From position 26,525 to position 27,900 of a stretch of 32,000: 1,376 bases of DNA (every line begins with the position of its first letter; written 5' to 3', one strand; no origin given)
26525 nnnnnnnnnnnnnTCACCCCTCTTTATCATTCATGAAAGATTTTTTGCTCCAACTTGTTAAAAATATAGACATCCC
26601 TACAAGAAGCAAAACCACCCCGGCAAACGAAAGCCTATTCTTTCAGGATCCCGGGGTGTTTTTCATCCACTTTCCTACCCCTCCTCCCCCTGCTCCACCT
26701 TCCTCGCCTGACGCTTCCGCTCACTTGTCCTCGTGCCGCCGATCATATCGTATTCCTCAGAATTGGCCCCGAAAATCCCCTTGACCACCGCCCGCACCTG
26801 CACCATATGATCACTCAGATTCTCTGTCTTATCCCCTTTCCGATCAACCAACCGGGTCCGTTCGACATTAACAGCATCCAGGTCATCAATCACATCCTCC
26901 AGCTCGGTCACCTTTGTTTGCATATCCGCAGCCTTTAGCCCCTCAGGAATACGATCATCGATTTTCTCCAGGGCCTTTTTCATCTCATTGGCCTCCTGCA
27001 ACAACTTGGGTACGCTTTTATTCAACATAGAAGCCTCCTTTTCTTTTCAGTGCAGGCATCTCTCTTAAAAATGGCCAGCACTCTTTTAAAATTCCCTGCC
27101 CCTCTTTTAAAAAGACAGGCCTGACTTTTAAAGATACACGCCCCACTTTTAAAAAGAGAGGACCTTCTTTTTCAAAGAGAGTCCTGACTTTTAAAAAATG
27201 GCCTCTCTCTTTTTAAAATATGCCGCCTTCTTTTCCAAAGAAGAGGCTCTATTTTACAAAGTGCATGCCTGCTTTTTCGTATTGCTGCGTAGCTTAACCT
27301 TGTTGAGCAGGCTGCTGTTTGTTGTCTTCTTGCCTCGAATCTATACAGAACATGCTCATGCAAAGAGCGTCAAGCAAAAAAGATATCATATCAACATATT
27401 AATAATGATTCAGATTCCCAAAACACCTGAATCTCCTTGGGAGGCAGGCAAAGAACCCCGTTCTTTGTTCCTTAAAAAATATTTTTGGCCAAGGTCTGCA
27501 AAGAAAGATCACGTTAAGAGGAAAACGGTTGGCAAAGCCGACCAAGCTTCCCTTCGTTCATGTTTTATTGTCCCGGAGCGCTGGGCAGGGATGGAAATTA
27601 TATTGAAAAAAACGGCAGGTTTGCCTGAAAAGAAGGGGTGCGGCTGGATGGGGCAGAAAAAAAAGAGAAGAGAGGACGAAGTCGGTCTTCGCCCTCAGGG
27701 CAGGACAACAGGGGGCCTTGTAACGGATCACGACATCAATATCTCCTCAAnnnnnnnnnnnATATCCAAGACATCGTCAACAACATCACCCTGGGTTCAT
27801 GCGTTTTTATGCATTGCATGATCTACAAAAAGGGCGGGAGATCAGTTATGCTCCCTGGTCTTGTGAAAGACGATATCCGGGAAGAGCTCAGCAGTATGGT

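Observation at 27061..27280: Eleven palindromic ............-like sites phased at 21 bp (two helical turns), an iteron/operator-like array next to the island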

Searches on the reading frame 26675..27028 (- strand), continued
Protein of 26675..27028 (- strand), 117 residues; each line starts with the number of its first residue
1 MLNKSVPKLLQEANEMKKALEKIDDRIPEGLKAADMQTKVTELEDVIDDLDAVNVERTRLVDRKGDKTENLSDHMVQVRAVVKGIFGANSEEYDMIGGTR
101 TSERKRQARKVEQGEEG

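Call 68: list_cluster_members(proteins=[P0052, P0055, P0067, P0098, P0110, P0133, P0168, P0179, P0194, P0074])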
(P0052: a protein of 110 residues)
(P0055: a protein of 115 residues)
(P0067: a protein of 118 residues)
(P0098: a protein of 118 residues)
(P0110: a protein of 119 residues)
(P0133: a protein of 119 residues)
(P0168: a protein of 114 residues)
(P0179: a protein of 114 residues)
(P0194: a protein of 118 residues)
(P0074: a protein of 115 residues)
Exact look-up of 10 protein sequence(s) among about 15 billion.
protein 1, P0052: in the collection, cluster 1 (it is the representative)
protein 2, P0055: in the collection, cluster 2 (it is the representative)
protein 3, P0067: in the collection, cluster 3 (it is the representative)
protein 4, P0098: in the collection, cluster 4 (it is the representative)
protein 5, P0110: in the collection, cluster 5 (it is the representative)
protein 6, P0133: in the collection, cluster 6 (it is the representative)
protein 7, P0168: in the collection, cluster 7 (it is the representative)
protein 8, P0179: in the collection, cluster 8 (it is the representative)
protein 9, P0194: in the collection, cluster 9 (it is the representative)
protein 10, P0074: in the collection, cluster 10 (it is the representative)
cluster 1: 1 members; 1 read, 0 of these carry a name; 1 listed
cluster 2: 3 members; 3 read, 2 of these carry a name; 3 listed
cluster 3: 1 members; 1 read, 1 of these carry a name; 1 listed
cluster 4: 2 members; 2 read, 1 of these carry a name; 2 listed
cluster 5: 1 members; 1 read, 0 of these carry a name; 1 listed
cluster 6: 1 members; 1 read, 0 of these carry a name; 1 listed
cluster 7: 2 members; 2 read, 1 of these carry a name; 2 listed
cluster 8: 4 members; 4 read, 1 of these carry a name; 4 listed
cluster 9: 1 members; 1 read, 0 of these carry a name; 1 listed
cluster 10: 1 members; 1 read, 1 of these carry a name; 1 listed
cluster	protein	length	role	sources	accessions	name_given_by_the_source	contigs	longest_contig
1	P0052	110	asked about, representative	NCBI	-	-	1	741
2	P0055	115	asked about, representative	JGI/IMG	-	hypothetical protein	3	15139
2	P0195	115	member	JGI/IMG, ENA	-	hypothetical protein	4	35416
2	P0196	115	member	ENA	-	-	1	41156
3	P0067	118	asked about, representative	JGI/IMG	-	hypothetical protein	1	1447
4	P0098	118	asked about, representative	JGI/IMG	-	hypothetical protein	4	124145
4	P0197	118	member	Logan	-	-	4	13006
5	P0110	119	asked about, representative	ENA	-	-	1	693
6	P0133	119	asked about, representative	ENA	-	-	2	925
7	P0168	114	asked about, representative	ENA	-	-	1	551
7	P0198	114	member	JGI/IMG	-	hypothetical protein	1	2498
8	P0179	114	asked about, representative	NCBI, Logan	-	-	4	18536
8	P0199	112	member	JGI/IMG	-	hypothetical protein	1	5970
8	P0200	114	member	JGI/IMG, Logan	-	-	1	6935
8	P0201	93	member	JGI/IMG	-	-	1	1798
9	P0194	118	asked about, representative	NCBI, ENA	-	-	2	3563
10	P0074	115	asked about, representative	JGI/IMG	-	predicted nucleic acid-binding Zn-ribbon protein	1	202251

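Call 69: find_encoding_contigs(protein=P0098, flank=3000, max_places=3)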
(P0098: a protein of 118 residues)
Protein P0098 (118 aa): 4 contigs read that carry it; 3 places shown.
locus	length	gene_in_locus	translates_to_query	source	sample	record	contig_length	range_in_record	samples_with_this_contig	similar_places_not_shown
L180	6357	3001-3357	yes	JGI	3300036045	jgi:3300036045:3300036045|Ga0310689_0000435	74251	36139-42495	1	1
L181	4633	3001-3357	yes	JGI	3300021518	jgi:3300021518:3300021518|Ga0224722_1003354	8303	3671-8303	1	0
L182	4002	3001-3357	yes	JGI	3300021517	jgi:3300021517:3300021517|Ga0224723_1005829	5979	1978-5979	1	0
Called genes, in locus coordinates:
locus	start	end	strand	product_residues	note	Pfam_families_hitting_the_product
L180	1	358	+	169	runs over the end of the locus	-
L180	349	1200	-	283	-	PF00583:Acetyltransf_1 (weak), PF08445:FR47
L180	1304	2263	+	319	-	PF13483:Lactamase_B_3, PF12706:Lactamase_B_2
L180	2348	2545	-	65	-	-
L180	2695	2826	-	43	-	-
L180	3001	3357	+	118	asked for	-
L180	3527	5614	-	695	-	PF07224:Chlorophyllase (weak), PF09619:YscW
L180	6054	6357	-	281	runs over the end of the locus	PF04655:APH_6_hur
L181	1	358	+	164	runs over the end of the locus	-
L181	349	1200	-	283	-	PF00583:Acetyltransf_1 (weak), PF08445:FR47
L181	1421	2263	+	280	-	PF13483:Lactamase_B_3, PF12706:Lactamase_B_2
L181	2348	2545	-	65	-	-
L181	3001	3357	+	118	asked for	-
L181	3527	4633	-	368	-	?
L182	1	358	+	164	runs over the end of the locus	-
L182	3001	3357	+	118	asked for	-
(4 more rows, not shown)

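Call 70: find_encoding_contigs(protein=P0074, flank=3000, max_places=3)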
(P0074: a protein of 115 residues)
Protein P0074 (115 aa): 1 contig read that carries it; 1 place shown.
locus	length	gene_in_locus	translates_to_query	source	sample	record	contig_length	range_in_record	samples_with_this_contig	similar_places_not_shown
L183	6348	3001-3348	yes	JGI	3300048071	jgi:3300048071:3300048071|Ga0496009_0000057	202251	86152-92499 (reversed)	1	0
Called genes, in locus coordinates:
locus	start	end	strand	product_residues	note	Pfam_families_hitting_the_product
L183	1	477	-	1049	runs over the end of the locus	PF13185:GAF_2, PF08448:PAS_4, PF13426:PAS_9, PF00989:PAS, PF08447:PAS_3, PF13426:PAS_9, PF02518:HATPase_c, PF00072:Response_reg, +4 more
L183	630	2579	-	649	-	-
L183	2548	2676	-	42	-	-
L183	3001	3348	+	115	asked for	-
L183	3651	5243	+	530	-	-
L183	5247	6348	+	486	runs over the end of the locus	-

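Call 72: find_related_loci(query=A2, collection=viral_contigs, flank=3000)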
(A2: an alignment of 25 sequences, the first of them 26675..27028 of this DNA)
Query A2 (117 aa) in viral_contigs; peptide patterns used: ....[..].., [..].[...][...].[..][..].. (x = any residue, [..] = any of these).
23 stretches matched a pattern, but none encodes a relative of the query by tblastn (E <= 1e-3).
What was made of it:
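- Tried and rejected: The protein family was not found in viral contigs (call 72).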

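Call 73: find_encoding_contigs(protein=P0055, flank=3000, max_places=3)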
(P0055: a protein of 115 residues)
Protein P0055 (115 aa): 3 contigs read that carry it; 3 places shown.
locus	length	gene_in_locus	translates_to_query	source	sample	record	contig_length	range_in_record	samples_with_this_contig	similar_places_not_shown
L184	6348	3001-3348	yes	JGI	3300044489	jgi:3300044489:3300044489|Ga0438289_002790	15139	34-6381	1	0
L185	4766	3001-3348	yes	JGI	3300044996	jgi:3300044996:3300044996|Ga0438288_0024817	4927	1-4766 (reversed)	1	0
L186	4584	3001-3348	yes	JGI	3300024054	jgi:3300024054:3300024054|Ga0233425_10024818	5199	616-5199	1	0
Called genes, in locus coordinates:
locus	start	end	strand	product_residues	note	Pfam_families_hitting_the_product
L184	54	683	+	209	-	-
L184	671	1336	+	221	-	-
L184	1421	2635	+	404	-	PF00365:PFK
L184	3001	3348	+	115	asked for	-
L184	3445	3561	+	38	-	-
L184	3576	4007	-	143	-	PF01850:PIN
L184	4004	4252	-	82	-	-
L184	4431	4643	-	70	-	-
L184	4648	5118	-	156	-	PF01850:PIN (weak)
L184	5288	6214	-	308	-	PF23023:Anti-Pycsar_Apyc1, PF00753:Lactamase_B (weak), PF12706:Lactamase_B_2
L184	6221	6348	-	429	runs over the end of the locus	PF02403:Seryl_tRNA_N, PF00587:tRNA-synt_2b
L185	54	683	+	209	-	-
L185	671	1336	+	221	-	-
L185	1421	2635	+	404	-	PF00365:PFK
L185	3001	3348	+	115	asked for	-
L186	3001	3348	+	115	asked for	-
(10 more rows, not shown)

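Call 74: find_encoding_contigs(protein=P0179, flank=3000, max_places=3)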
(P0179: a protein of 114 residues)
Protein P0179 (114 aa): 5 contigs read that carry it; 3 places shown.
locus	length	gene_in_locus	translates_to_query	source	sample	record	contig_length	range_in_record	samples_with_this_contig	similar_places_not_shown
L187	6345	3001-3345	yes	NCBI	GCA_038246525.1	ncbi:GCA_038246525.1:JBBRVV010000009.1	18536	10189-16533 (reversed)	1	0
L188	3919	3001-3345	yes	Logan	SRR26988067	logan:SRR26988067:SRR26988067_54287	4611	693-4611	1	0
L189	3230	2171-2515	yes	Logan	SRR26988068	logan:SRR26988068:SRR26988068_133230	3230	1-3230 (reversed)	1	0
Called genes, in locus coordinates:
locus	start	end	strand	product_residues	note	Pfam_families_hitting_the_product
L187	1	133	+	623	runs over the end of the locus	PF04966:OprB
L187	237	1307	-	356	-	PF02540:NAD_synthase (weak), PF03054:tRNA_Me_trans, PF06508:QueC (faint), PF20259:tRNA_Me_trans_M, PF20258:tRNA_Me_trans_C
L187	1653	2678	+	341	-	PF01820:Dala_Dala_lig_N, PF02786:CPSase_L_D2 (weak), PF02222:ATP-grasp, PF07478:Dala_Dala_lig_C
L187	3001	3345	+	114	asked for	-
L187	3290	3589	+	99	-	PF04255:DUF433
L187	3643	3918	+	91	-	PF18480:DUF5615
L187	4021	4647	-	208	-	PF02669:KdpC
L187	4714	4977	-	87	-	PF09604:Potass_KdpF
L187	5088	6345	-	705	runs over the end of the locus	PF00122:E1-E2_ATPase, PF00702:Hydrolase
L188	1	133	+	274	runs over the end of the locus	?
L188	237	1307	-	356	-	PF02540:NAD_synthase (weak), PF03054:tRNA_Me_trans, PF06508:QueC (faint), PF20259:tRNA_Me_trans_M, PF20258:tRNA_Me_trans_C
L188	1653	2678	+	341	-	PF01820:Dala_Dala_lig_N, PF02786:CPSase_L_D2 (weak), PF02222:ATP-grasp, PF07478:Dala_Dala_lig_C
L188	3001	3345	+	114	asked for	-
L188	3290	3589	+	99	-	PF04255:DUF433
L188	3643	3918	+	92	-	PF18480:DUF5615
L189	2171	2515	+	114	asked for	-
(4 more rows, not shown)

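Call 86: list_cluster_members(proteins=[P0058, P0065, P0087, P0069, P0070, P0073, P0081, P0093, P0099, P0112])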
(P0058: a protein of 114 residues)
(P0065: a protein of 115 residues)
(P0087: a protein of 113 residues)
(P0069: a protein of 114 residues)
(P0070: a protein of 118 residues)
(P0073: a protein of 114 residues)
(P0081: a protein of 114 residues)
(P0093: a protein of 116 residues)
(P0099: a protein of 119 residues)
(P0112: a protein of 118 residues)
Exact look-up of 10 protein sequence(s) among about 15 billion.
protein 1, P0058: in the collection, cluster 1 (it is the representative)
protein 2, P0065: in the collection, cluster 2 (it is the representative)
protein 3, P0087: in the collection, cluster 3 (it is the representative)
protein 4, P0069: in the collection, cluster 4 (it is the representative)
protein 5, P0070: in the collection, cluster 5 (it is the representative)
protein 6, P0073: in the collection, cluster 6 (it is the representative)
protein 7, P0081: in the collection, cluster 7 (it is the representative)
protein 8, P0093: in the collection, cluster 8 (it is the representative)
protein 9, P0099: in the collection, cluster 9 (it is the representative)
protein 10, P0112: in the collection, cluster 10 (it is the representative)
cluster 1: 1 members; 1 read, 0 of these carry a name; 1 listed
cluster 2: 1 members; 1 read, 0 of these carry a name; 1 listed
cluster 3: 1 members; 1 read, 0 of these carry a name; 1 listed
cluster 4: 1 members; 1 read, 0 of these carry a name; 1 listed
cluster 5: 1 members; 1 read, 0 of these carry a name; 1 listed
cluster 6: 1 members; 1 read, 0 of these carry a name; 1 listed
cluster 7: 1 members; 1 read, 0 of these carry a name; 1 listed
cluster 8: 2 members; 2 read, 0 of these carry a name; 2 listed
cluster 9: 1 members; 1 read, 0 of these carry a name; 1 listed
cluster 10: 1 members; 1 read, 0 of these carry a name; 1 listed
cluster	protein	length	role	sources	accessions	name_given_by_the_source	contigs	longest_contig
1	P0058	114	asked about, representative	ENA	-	-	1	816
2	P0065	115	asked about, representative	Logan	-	-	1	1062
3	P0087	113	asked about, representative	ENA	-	-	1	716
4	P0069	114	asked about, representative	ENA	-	-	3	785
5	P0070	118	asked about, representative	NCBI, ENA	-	-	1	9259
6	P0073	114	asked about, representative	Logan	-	-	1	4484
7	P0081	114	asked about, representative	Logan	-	-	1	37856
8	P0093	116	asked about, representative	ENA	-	-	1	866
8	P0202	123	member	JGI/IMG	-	-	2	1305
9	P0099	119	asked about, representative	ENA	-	-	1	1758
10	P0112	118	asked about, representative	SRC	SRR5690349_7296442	-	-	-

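Call 87: find_encoding_contigs(protein=P0081, flank=3000, max_places=2)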
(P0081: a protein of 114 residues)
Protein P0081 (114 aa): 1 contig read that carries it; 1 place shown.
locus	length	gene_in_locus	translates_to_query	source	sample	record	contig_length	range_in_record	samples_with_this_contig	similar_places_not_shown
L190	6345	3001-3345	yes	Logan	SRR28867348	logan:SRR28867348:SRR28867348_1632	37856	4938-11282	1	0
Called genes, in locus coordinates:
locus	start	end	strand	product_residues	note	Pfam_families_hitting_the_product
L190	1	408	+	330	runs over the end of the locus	PF19293:CdaA_N (weak), PF02457:DAC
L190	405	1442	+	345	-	PF07949:YbbR (faint)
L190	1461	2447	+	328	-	-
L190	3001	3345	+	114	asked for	-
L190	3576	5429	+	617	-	PF00989:PAS (weak), PF08448:PAS_4, PF13188:PAS_8 (weak), PF00512:HisKA (weak), PF02518:HATPase_c, PF00072:Response_reg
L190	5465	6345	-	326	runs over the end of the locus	PF01012:ETF, PF00766:ETF_alpha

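Call 88: find_encoding_contigs(protein=P0070, flank=3000, max_places=2)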
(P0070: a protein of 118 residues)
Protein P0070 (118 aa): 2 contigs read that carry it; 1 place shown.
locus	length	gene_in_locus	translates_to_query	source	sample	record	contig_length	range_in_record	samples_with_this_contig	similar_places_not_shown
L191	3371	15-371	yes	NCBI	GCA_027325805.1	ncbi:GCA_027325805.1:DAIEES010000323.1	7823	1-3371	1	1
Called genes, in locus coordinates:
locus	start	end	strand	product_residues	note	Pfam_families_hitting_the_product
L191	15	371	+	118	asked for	-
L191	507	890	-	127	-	PF04343:DUF488, PF22751:DUF488-N3a, PF22752:DUF488-N3i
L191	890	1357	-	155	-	-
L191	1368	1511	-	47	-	PF13906:AA_permease_C (weak)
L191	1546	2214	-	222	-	PF05494:MlaC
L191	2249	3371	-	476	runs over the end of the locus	PF02310:B12-binding, PF19864:Radical_SAM_N2 (faint), PF04055:Radical_SAM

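Call 89: find_encoding_contigs(protein=P0073, flank=3000, max_places=2)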
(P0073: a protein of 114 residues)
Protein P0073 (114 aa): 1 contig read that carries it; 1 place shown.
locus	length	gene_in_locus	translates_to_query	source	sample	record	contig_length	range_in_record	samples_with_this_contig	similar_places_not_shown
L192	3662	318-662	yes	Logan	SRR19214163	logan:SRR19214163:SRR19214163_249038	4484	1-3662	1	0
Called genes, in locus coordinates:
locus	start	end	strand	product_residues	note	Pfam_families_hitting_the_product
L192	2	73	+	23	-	?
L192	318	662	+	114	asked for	-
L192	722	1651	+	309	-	-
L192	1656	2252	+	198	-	-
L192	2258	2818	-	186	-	-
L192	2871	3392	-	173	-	-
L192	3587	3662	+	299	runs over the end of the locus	?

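Call 94: find_homologous_proteins(query=P0098, max_evalue=0.001)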
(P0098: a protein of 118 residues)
Query P0098 (118 aa): 8 proteins with E <= 0.001 among 11 candidates.
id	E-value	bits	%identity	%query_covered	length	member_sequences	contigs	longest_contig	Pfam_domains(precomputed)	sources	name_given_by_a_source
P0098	3.9e-69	247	100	100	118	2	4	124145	-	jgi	jgi:hypothetical protein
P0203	1.6e-57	210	86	100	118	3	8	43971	-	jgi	jgi:hypothetical protein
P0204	6.9e-34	134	57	93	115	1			-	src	-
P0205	1.6e-33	133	59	96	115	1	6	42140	-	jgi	jgi:hypothetical protein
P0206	1.6e-31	127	58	90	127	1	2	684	-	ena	-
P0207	7.9e-29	118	55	89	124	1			-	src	-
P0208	1.4e-28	117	53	94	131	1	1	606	-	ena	-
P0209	2.5e-28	116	55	92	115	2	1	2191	-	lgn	-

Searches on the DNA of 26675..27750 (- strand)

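Call 44: search_rna_families(source=window, start=26950, end=27750, threshold=evalue, max_evalue=10)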
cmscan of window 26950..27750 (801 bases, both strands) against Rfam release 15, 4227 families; matches with E-value up to 10: 21.
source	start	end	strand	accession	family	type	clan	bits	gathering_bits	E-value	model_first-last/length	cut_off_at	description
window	27143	27201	-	RF00668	mir-302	Gene; miRNA;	CL00096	26.5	55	0.0098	1-68/68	no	mir-302 microRNA precursor family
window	27143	27221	-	RF00979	mir-553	Gene; miRNA;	-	21.4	82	0.26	1-62/62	no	mir-553 microRNA precursor family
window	27151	27245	-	RF00515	PyrR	Cis-reg;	-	20.8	54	2.7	1-115/115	no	PyrR binding site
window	27143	27221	-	RF04144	MIR9783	Gene; miRNA;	-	20.1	100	0.38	1-95/95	no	MIR9783 microRNA precursor family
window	27015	27047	-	RF01360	CRISPR-DR47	Gene; CRISPR;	-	20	39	0.6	1-37/37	no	CRISPR RNA direct repeat element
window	27115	27230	-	RF04262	MIR1319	Gene; miRNA;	-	19.7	116.6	0.93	1-119/119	no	MIR1319 microRNA precursor family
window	27127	27259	-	RF01055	Molybdenum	Cis-reg; riboswitch;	-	19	36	0.089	1-135/135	no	Molybdenum/Tungsten riboswitch aptamer (Moco RNA motif)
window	27155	27254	+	RF02322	TtnuHACA15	Gene; snRNA; snoRNA; HACA-box;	-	18.5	100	1.9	1-117/117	no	Tetrahymena snoRNA TtnuHACA15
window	27143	27201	-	RF03743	MIR7696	Gene; miRNA;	-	18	83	2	14-75/88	no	MIR7696 microRNA precursor family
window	27142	27256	+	RF00515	PyrR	Cis-reg;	-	17.9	54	9.3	1-115/115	no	PyrR binding site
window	27142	27202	-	RF04239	mir-4679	Gene; miRNA;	-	17.5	88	2.6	1-75/75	no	mir-4679 microRNA precursor family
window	27142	27202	-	RF03366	mir-3122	Gene; miRNA;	-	17.1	92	4.3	1-73/73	no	mir-3122 microRNA precursor family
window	27388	27476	-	RF02902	AaHKsRNA22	Gene; sRNA;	-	17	39.8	1.5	1-101/101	no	Aggregatibacter sRNA 22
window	27143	27201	+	RF00639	mir-515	Gene; miRNA;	CL00096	16.7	68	3.5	11-77/87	no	mir-515 microRNA precursor family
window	27413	27449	-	RF01341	CRISPR-DR30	Gene; CRISPR;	-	15.6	50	6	1-38/38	no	CRISPR RNA direct repeat element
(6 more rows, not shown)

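Call 76: search_rna_families(sources=[L132, L134, L138, L139, L143, L147, L148, L171, L180, L183, L184, L187], threshold=gathering)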
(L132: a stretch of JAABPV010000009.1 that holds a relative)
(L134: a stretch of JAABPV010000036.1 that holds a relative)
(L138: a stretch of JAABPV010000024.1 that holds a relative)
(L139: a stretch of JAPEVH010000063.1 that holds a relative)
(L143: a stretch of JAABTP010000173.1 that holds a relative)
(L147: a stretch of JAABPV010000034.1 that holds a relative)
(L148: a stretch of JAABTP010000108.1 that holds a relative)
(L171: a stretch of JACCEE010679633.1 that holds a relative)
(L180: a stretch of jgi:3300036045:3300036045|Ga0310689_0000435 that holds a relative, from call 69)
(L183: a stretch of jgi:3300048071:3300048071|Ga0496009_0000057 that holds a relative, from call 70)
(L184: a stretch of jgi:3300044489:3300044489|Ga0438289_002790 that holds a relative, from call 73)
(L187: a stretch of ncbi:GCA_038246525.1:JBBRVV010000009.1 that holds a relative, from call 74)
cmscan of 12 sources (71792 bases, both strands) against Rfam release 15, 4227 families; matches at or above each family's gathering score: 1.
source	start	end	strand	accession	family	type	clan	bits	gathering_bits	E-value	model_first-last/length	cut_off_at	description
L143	2872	2950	+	RF01051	c-di-GMP-I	Cis-reg; riboswitch;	CL00126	48.8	35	1.9e-06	1-87/87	no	c-di-GMP-I riboswitch aptamer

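Call 80: search_rna_families(sources=[L003, L004, L006, L128, L129, L130, L131, L133, L135, L136, L137, L140, L141, L142, L144, L145, L146, L149], threshold=gathering)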
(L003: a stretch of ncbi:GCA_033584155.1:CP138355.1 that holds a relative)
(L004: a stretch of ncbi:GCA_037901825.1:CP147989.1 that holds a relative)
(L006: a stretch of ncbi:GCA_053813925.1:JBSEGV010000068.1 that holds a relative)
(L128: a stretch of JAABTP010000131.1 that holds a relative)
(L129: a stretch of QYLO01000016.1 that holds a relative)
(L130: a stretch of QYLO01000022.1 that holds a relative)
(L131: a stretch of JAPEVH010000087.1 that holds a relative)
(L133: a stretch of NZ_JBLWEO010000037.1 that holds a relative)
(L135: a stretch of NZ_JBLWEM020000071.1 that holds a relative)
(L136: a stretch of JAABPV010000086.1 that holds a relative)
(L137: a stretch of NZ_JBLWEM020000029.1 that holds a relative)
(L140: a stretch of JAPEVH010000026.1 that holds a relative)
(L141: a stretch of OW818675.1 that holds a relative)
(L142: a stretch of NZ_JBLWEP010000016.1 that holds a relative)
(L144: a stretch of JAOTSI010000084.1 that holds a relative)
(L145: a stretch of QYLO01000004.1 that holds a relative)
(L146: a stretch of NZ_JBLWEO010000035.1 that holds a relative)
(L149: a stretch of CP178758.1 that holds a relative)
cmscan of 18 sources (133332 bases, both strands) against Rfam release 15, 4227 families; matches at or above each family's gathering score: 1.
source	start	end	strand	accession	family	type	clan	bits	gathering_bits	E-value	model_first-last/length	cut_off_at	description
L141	3638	3710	+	RF00005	tRNA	Gene; tRNA;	CL00001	76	29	1.4e-14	1-71/71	no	tRNA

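Call 81: search_rna_families(sources=[L152, L153, L154, L155, L156, L157, L158, L159, L160, L161, L162, L164, L165, L168, L169, L170, L173, L007, L150, L151], threshold=gathering)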
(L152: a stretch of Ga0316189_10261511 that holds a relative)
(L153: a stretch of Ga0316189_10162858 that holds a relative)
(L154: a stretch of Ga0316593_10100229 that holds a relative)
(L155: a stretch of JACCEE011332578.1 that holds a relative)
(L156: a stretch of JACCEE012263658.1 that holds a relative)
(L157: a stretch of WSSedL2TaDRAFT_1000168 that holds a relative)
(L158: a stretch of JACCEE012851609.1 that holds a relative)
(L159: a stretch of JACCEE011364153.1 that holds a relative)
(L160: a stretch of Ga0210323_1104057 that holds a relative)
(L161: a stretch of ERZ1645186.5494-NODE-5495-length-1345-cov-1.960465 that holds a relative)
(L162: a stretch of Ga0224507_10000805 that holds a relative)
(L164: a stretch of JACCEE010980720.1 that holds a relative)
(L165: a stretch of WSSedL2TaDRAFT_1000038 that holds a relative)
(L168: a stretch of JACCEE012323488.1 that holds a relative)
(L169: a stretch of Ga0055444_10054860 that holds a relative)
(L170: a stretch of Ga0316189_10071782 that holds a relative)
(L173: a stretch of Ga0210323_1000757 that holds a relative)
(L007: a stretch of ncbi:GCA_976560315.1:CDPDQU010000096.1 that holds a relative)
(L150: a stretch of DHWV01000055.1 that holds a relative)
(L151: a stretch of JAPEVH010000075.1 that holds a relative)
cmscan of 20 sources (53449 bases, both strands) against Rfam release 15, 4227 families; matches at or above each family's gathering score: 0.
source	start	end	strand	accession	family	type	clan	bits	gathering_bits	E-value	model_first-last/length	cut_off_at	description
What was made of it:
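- On Any curated RNA family (Rfam 15): In the 50 related loci scanned, the only hits are a tRNA and one c-di-GMP-I riboswitch, both outside the arrays (calls 76, 80, 81).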
